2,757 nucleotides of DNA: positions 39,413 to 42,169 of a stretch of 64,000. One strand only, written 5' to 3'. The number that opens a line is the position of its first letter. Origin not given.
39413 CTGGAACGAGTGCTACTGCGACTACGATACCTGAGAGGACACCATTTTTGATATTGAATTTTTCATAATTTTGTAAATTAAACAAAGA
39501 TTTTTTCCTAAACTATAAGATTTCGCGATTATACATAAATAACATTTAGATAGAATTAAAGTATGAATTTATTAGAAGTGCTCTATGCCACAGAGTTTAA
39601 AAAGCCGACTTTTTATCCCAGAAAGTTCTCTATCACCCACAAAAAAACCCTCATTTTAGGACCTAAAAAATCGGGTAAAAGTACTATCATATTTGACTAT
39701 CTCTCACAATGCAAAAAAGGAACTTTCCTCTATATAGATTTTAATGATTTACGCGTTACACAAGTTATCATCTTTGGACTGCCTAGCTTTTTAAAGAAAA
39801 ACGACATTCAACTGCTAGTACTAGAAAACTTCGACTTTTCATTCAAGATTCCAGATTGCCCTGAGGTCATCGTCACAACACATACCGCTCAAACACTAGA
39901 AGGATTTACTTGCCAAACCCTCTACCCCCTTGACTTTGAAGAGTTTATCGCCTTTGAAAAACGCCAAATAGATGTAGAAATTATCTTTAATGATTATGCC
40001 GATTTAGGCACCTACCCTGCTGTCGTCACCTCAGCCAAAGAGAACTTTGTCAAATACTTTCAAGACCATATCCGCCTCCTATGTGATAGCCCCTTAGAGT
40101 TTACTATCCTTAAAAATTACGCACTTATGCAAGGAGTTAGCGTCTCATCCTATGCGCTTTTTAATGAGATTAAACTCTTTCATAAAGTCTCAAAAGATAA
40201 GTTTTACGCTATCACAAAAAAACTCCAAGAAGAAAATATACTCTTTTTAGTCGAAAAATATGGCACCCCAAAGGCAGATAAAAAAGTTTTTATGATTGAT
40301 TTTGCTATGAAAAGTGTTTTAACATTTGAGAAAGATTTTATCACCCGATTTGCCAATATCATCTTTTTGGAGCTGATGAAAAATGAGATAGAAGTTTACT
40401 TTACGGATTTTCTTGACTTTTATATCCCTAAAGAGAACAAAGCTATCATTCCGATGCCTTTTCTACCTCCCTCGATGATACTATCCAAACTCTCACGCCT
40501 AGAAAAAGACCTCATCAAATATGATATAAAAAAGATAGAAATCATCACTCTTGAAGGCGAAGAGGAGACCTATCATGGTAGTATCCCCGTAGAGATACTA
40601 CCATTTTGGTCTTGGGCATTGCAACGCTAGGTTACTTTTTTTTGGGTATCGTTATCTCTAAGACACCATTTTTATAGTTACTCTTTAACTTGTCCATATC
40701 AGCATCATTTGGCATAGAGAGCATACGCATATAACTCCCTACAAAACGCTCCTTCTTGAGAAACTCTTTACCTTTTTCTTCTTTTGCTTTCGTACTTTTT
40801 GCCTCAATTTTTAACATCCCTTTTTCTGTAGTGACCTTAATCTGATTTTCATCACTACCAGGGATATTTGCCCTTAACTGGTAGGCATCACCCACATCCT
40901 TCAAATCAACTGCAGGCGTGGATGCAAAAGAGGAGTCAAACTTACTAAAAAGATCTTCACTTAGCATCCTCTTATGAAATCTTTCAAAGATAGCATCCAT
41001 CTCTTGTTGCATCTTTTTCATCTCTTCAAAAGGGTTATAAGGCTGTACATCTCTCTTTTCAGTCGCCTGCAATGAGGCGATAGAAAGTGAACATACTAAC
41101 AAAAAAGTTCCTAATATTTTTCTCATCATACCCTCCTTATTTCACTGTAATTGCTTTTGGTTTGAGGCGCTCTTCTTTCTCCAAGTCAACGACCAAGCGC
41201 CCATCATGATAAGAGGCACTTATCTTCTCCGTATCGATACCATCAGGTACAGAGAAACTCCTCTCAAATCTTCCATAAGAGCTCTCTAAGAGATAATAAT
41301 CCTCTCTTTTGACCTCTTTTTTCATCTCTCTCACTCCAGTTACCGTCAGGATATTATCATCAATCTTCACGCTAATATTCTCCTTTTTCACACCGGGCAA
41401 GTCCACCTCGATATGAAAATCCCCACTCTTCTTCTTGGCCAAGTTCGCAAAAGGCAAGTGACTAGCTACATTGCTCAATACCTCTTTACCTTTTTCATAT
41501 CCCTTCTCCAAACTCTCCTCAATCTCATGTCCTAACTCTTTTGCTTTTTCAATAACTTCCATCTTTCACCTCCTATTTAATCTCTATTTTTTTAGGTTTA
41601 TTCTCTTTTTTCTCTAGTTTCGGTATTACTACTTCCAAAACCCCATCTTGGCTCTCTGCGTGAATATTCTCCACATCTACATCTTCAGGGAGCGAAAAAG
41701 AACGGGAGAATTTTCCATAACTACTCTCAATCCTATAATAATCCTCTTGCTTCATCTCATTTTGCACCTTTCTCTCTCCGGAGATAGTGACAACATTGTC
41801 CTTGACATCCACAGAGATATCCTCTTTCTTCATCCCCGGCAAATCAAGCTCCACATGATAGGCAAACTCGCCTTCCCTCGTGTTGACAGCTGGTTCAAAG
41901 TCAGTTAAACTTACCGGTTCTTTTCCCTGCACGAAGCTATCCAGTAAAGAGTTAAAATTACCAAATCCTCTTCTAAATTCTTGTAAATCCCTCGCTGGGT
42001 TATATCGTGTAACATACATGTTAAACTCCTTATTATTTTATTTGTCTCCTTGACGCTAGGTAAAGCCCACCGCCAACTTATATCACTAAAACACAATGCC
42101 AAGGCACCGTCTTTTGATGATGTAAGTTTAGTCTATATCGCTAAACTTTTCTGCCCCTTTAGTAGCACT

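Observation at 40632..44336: Stress island: three tandem Hsp20 genes (the last with a signal peptide) plus a membrane protein, a secreted YfdX-like protein and a Crp-family regulator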

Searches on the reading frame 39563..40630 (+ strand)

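Call 3: search_protein_families(library=pfam, proteins=[window:39563-40630:+], max_evalue=0.01)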
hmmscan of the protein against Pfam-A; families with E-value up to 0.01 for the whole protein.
window:39563-40630:+ (355 aa): 2 families
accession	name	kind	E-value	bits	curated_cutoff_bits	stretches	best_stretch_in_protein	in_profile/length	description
PF13173.12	AAA_14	-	2.4e-05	24.8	27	1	27-72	3-49/129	AAA domain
PF13555.12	AAA_29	-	0.0025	17.9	27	1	19-43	14-39/61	P-loop containing region of AAA domain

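Call 4: search_protein_families(library=ncbifam, proteins=[window:39563-40630:+], max_evalue=0.01)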
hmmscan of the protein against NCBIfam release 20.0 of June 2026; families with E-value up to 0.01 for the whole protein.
window:39563-40630:+ (355 aa): 0 families

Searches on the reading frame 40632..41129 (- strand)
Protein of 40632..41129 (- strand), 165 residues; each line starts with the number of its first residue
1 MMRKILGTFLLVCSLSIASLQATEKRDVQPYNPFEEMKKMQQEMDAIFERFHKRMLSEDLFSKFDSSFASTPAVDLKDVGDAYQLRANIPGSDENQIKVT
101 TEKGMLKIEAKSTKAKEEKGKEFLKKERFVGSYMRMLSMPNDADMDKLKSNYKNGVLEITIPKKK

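Call 3: search_protein_families(library=pfam, proteins=[window:40632-41129:-], max_evalue=0.01)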
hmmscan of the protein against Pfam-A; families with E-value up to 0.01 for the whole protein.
window:40632-41129:- (165 aa): 2 families
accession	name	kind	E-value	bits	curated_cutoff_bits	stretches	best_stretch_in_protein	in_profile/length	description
PF00011.27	HSP20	-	3.2e-20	72.6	20.8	1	77-165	3-89/102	Hsp20/alpha crystallin family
PF17886.7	ArsA_HSP20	-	0.0022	18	22.5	1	81-160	2-62/63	HSP20-like domain found in ArsA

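Call 4: search_protein_families(library=ncbifam, proteins=[window:40632-41129:-], max_evalue=0.01)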
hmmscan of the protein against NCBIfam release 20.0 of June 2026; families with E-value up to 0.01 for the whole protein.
window:40632-41129:- (165 aa): 4 families
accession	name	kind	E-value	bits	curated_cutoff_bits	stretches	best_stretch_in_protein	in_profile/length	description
NF042420.1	Hsp18_Clos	equivalog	6.6e-23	81.4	195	1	33-164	6-134/147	heat shock protein Hsp18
NF041800.1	Hsp20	equivalog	3.8e-14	52.6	140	1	70-165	72-151/162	archaeal heat shock protein Hsp20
NF041799.1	Hsp14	equivalog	9.3e-14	51.4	100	1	70-164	17-109/118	archaeal heat shock protein Hsp14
NF010756.0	PRK14159.1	equivalog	0.0021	18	171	1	23-100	30-103/176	nucleotide exchange factor GrpE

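Call 7: find_homologous_proteins(query=window:40632-41129:-)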
Query window:40632-41129:- (165 aa): 47 proteins with E <= 0.001 among 63 candidates.
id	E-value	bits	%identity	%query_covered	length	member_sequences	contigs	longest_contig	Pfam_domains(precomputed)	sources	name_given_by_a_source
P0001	1.1e-99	348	100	99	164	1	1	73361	PF00011.28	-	-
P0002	2.5e-84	299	85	99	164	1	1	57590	PF00011.28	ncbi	-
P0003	1.6e-68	247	70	99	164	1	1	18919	PF00011.28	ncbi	-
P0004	2.4e-68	247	75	90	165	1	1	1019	PF27746.1,PF00011.28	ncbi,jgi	-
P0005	3.4e-66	240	68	99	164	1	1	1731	PF00011.28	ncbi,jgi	-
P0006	1.2e-64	235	66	99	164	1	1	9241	PF00011.28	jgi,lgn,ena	-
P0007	1.9e-63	231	63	99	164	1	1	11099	PF00011.28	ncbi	-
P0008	4.8e-62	226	65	99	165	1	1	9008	PF27746.1,PF00011.28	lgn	-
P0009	1.2e-61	225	68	100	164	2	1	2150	PF27746.1,PF00011.28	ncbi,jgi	-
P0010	1.7e-61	225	66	99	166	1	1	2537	PF00011.28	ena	-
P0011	1.8e-60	221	66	91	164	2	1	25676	PF00011.28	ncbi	-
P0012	9.2e-57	209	61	100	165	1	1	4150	PF00011.28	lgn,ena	-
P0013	8.6e-55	203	59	90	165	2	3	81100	PF00011.28,PF17886.8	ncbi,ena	-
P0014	1.6e-54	202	59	99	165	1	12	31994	PF00011.28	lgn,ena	-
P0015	6.7e-54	200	59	99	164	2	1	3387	PF00011.28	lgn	-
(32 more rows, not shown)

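Call 18: find_related_loci(query=A2, collection=genome_contigs, flank=7000)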
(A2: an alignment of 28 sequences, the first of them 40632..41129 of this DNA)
Query A2 (165 aa) in genome_contigs; peptide patterns used: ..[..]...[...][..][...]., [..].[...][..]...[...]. (x = any residue, [..] = any of these).
599 stretches matched a pattern (row limit reached: there are more); 392 encode a relative of the query (tblastn E <= 1e-3); the best 80 are kept; 80 distinct loci.
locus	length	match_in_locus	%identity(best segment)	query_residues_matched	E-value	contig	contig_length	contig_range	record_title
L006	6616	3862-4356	67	1-165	3e-70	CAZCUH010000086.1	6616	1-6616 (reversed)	MAG TPA_asm: uncultured Sulfurospirillum sp. isolate SRP163575_co1_171 genome assembly, contig: NODE_25328_length_6616_c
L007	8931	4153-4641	55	2-164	4e-58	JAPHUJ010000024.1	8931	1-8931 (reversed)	MAG: Sulfurovum sp. isolate S2D-Bin_1_1 c_000000103396, whole genome shotgun sequence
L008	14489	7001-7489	52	2-165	6e-55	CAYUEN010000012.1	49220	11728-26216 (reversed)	MAG TPA_asm: uncultured Campylobacterales bacterium isolate SRP128015_co1_97 genome assembly, contig: NODE_576_length_49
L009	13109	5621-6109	49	2-164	2e-52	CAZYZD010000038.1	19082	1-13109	MAG TPA_asm: uncultured Sulfurospirillum sp. isolate SRP128015_co1_222 genome assembly, contig: NODE_3932_length_19082_c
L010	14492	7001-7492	52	1-164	2e-52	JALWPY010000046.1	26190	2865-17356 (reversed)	MAG: Campylobacterales bacterium isolate M2_maxbin2_scaf2bin.444_VB M2_NODE_1588_length_26190_cov_3.075011, whole genome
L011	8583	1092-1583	52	2-165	2e-51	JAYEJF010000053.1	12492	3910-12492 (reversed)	MAG: Campylobacterota bacterium isolate MAG171 MAG171_53, whole genome shotgun sequence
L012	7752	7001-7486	48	2-165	9e-50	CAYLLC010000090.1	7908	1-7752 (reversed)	MAG TPA_asm: uncultured Sulfurospirillum sp. isolate SRP163575_co1_347 genome assembly, contig: NODE_20094_length_7908_c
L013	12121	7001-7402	54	32-165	4e-49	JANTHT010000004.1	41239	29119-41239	MAG: Sulfurospirillum sp. isolate bin3007 c_000000000059, whole genome shotgun sequence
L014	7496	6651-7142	45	2-165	5e-49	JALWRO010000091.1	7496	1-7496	MAG: Campylobacterales bacterium isolate M2_metabat1_scaf2bin.234 M2_NODE_16018_length_7496_cov_2.624237, whole genome s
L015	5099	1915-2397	45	2-165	1e-48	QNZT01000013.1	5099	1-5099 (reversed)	MAG: Sulfurospirillum sp. isolate MAG 6 Ga0226836_10010457, whole genome shotgun sequence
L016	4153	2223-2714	45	2-165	2e-48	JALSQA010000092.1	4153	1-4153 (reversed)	MAG: Campylobacterales bacterium isolate 356-284_metabat2_scaf2bin.105 356-284_scaffold_18173_c1, whole genome shotgun s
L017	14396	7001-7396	55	31-162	2e-48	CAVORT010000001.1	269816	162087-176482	MAG: Sulfurovaceae bacterium isolate MFD09964.bin.2.140 genome assembly, contig: contig_10579, whole genome shotgun sequ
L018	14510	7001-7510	45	1-161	1e-42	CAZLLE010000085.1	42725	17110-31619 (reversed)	MAG TPA_asm: uncultured Campylobacterales bacterium isolate binchicken_co219_67 genome assembly, contig: k141_993422, wh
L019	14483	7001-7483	48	1-164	2e-41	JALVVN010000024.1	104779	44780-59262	MAG: Campylobacterales bacterium isolate M10_metabat1_scaf2bin.028 M10_NODE_41_length_104779_cov_73.298943, whole genome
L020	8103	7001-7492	40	2-165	7e-41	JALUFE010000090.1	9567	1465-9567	MAG: Helicobacteraceae bacterium isolate S143_metabat2_scaf2bin.030_VB S143_NODE_5176_length_9567_cov_3.035381, whole ge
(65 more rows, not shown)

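Call 30: predict_structure(alignment_id=A2)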
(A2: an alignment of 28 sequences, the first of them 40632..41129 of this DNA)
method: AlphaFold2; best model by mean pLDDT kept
length: 165 residues; sequences in the alignment: 28
mean_pLDDT: 77.2   pTM: 0.49
mean pLDDT of the five models: 77.2, 75.3, 74.3, 73.9, 72.8
residues with pLDDT >= 90: 49; 70-90: 68; 50-70: 32; < 50: 16
segments of 3 or more residues with pLDDT < 50: 21-27, 64-70
pLDDT, mean of each block of 10 residues (from residue 1): 55 57 50 85 90 71 49 81 92 89 89 77 73 87 93 93 92
secondary structure, 60 per line:
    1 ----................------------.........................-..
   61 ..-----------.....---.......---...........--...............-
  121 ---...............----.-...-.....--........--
elements in order: H5-20 H33-57 H59-62 E74-78 E82-88 E92-102 E105-119 E124-138 E149-153 E156-163

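Call 51: fold_search(model_id=the predicted structure, library=pdb)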
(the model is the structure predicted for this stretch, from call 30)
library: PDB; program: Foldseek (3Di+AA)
matches with E <= 10: 895; with E <= 0.001: 110
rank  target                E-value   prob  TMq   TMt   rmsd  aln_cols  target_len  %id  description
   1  3gt6_B                3.7e-07  1.00  0.43  0.70   5.7        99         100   37  Crystal Structure of the hspA from Xanthomonas axonopodis (released 2011-02-16)
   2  5j7n                  4.9e-07  1.00  0.44  0.66   5.6       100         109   34  Crystal structure of a small heat-shock protein from Xylella fastidiosa reveals a distinct high order structure (released 2017-04-12)
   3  3gla_B                5.2e-07  1.00  0.43  0.70   5.7        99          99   38  Crystal Structure of the hspA from Xanthomonas axonopodis (released 2009-03-24)
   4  1gme_D                9.9e-07  1.00  0.47  0.70   3.9        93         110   31  Crystal structure and assembly of an eukaryotic small heat shock protein (released 2001-11-29)
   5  3gla_A                1.3e-06  1.00  0.43  0.72   5.6        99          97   37  Crystal Structure of the hspA from Xanthomonas axonopodis (released 2009-03-24)
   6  5ds2_A                1.9e-06  1.00  0.48  0.81   3.8        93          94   35  Core domain of the class I small heat-shock protein HSP 18.1 from Pisum sativum (released 2016-09-28)
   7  6l6m_A                2.3e-06  1.00  0.46  0.71   4.7        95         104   22  HSP18.5 from E. histolytica (released 2020-11-04)
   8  3w1z_C                2.6e-06  1.00  0.47  0.58   4.1        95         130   25  Heat shock protein 16.0 from Schizosaccharomyces pombe (released 2013-03-13)
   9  6l6m_B                3.2e-06  1.00  0.47  0.71   4.9        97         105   22  HSP18.5 from E. histolytica (released 2020-11-04)
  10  3gt6_A                4.0e-06  1.00  0.43  0.70   5.8        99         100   37  Crystal Structure of the hspA from Xanthomonas axonopodis (released 2011-02-16)
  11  5zul_C                6.2e-06  1.00  0.44  0.70   4.3        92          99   25  Small heat shock protein from Mycobacterium marinum M : Form-3 (released 2019-01-30)
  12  5zul_E                6.2e-06  1.00  0.42  0.73   5.1        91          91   25  Small heat shock protein from Mycobacterium marinum M : Form-3 (released 2019-01-30)
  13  2h50_A                6.6e-06  1.00  0.45  0.76   4.0        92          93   33  Multiple distinct assemblies reveal conformational flexibility in the small heat shock protein Hsp26 (released 2006-08-01)
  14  5zul_F                7.7e-06  1.00  0.44  0.64   4.4        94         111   24  Small heat shock protein from Mycobacterium marinum M : Form-3 (released 2019-01-30)
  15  5ds1_A                8.2e-06  1.00  0.45  0.76   3.8        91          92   30  Core domain of the class II small heat-shock protein HSP 17.7 from Pisum sativum (released 2016-09-28)
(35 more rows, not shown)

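Call 67: search_protein_representatives(protein=window:40632-41129:-)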
Query: 165 residues. Proteins with E-value up to 0.001 (for the whole library): 29952; up to 1e-10: 2949; up to 1e-30: 10. The best 150 are listed.
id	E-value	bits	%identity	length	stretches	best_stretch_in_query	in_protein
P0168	3.9e-47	176.3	51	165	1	3-165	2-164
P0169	5.0e-44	166.2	49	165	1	2-164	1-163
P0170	1.1e-40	155.3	53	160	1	26-164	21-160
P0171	1.2e-39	152.0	48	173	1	6-164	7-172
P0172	1.9e-37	144.9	51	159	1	12-164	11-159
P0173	5.3e-34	133.7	42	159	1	12-165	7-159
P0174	2.8e-33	131.3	50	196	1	28-164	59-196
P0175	5.1e-33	130.5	42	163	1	3-164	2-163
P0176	7.2e-31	123.5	40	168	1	3-165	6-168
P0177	7.3e-31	123.5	44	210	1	31-165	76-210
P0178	4.7e-30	120.9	47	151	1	19-165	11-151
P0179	4.8e-29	117.6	44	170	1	33-165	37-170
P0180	4.3e-28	114.5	48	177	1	32-165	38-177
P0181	5.1e-28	114.3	41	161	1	30-165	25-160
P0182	7.6e-28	113.7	41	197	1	27-164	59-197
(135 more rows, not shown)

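Call 70: search_protein_families(library=pfam, proteins=[P0004, P0174, P0182], max_evalue=0.01)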
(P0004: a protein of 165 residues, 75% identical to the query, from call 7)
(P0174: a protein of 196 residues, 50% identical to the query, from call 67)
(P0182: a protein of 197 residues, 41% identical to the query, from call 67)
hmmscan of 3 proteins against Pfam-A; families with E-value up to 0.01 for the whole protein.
P0004 (165 aa): 2 families
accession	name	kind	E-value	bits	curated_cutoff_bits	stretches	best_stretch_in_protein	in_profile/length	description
PF00011.27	HSP20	-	5.3e-21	75.1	20.8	1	76-164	3-89/102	Hsp20/alpha crystallin family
PF17886.7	ArsA_HSP20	-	0.00046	20.1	22.5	1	79-158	1-61/63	HSP20-like domain found in ArsA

P0174 (196 aa): 5 families
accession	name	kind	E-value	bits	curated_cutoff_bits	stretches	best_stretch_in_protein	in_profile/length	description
PF00011.27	HSP20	-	9.5e-19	67.8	20.8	1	108-196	2-88/102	Hsp20/alpha crystallin family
PF17886.7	ArsA_HSP20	-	1.6e-06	28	22.5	1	113-192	2-62/63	HSP20-like domain found in ArsA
PF12869.13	tRNA_anti-like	-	0.00091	19.2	23.5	1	2-54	5-61/146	tRNA_anti-like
PF12685.13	SpoIIIAH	-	0.0065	16.9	30.6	0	7-66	4-46/191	SpoIIIAH-like protein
PF18046.7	FKBP26_C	-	0.0076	16.9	27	0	174-196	15-37/72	FKBP26_C-terminal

P0182 (197 aa): 1 family
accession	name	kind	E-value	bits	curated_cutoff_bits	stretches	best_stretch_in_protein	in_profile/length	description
PF00011.27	HSP20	-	6.3e-16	58.8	20.8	1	110-197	4-88/102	Hsp20/alpha crystallin family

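Call 71: find_encoding_contigs(protein=P0002, flank=6000, max_places=2)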
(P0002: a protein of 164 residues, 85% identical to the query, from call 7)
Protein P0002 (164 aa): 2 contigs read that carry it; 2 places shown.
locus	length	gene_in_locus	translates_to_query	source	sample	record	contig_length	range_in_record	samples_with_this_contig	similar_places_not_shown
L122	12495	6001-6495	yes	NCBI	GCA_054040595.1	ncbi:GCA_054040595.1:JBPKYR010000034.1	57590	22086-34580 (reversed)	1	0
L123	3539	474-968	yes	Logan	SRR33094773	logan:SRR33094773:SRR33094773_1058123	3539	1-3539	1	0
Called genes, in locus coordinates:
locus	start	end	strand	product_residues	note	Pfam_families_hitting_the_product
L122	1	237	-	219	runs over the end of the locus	PF01135:PCMT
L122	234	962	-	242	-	PF00795:CN_hydrolase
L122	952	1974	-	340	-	PF00268:Ribonuc_red_sm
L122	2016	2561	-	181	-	PF01351:RNase_HII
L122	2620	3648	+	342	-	PF08309:LVIVD (weak)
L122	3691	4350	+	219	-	PF00027:cNMP_binding, PF13545:HTH_Crp_2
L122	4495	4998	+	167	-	-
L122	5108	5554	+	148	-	PF27746:Small_heat_shock_put (weak), PF00011:HSP20, PF17886:ArsA_HSP20 (weak)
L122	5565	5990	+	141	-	PF00011:HSP20, PF17886:ArsA_HSP20 (weak)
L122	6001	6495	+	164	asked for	PF00011:HSP20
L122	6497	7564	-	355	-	PF13173:AAA_14 (faint)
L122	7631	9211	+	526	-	PF00916:Sulfate_transp, PF01740:STAS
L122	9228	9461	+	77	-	PF28155:CmeU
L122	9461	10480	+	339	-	PF01168:Ala_racemase_N, PF00842:Ala_racemase_C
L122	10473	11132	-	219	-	-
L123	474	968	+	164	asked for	PF00011:HSP20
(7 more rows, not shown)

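Call 72: find_encoding_contigs(protein=P0003, flank=6000, max_places=2)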
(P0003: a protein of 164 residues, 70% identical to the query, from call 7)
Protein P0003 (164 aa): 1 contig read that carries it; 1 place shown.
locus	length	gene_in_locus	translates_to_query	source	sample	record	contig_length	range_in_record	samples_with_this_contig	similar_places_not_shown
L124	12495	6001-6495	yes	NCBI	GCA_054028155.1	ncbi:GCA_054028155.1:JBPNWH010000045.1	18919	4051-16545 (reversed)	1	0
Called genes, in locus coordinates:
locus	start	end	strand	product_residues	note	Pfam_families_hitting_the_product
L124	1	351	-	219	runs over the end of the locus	PF01135:PCMT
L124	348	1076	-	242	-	PF00795:CN_hydrolase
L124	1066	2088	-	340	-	PF00268:Ribonuc_red_sm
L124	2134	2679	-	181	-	PF01351:RNase_HII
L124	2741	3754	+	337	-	PF08309:LVIVD (faint)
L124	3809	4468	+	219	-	PF00027:cNMP_binding, PF13545:HTH_Crp_2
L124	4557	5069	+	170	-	-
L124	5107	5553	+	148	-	PF27746:Small_heat_shock_put (weak), PF00011:HSP20, PF17886:ArsA_HSP20 (weak)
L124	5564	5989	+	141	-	PF00011:HSP20, PF17886:ArsA_HSP20 (weak)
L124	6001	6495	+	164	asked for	PF00011:HSP20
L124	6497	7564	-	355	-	PF13173:AAA_14 (weak)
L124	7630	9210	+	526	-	PF00916:Sulfate_transp, PF01740:STAS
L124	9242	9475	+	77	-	PF28155:CmeU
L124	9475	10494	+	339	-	PF01168:Ala_racemase_N, PF00842:Ala_racemase_C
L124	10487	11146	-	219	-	-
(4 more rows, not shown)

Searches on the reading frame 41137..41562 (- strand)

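Call 3: search_protein_families(library=pfam, proteins=[window:41137-41562:-], max_evalue=0.01)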
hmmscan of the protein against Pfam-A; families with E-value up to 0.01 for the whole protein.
window:41137-41562:- (141 aa): 2 families
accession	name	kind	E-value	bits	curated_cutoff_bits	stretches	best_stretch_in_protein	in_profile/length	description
PF00011.27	HSP20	-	8.1e-24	84.1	20.8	1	43-140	3-101/102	Hsp20/alpha crystallin family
PF17886.7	ArsA_HSP20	-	6.1e-07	29.3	22.5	1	48-126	3-62/63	HSP20-like domain found in ArsA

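Call 4: search_protein_families(library=ncbifam, proteins=[window:41137-41562:-], max_evalue=0.01)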
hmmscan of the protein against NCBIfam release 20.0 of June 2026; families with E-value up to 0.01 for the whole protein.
window:41137-41562:- (141 aa): 5 families
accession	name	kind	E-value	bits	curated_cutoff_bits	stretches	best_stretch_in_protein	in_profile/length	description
NF042420.1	Hsp18_Clos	equivalog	1.5e-21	77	195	1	43-135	48-139/147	heat shock protein Hsp18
NF041799.1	Hsp14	equivalog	2.3e-12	46.9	100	1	44-132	25-111/118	archaeal heat shock protein Hsp14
NF041800.1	Hsp20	equivalog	1.6e-11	44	140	1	35-139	72-158/162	archaeal heat shock protein Hsp20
NF008618.0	PRK11597.1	equivalog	8.2e-07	29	207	1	22-139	16-133/142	small heat shock chaperone IbpB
NF008013.0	PRK10743.1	equivalog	6.8e-05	23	212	1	40-140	38-136/137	small heat shock chaperone IbpA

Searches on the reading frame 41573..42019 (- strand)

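Call 3: search_protein_families(library=pfam, proteins=[window:41573-42019:-], max_evalue=0.01)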
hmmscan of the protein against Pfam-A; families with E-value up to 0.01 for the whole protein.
window:41573-42019:- (148 aa): 2 families
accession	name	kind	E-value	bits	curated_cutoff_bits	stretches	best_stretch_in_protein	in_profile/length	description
PF00011.27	HSP20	-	1.9e-29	102.2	20.8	1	48-148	3-102/102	Hsp20/alpha crystallin family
PF17886.7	ArsA_HSP20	-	1.1e-05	25.3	22.5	1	54-130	4-61/63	HSP20-like domain found in ArsA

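Call 4: search_protein_families(library=ncbifam, proteins=[window:41573-42019:-], max_evalue=0.01)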
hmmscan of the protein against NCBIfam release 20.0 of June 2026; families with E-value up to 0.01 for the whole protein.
window:41573-42019:- (148 aa): 5 families
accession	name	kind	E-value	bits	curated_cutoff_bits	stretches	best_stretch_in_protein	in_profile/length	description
NF042420.1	Hsp18_Clos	equivalog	2.4e-29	102.3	195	1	18-148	16-147/147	heat shock protein Hsp18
NF041800.1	Hsp20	equivalog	8.4e-17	61.2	140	1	17-147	54-161/162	archaeal heat shock protein Hsp20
NF041799.1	Hsp14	equivalog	2.8e-15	56.3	100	1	43-138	19-112/118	archaeal heat shock protein Hsp14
NF008618.0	PRK11597.1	equivalog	1.7e-08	34.5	207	1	11-147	5-134/142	small heat shock chaperone IbpB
NF008013.0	PRK10743.1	equivalog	8.8e-07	29.1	212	1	49-148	42-137/137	small heat shock chaperone IbpA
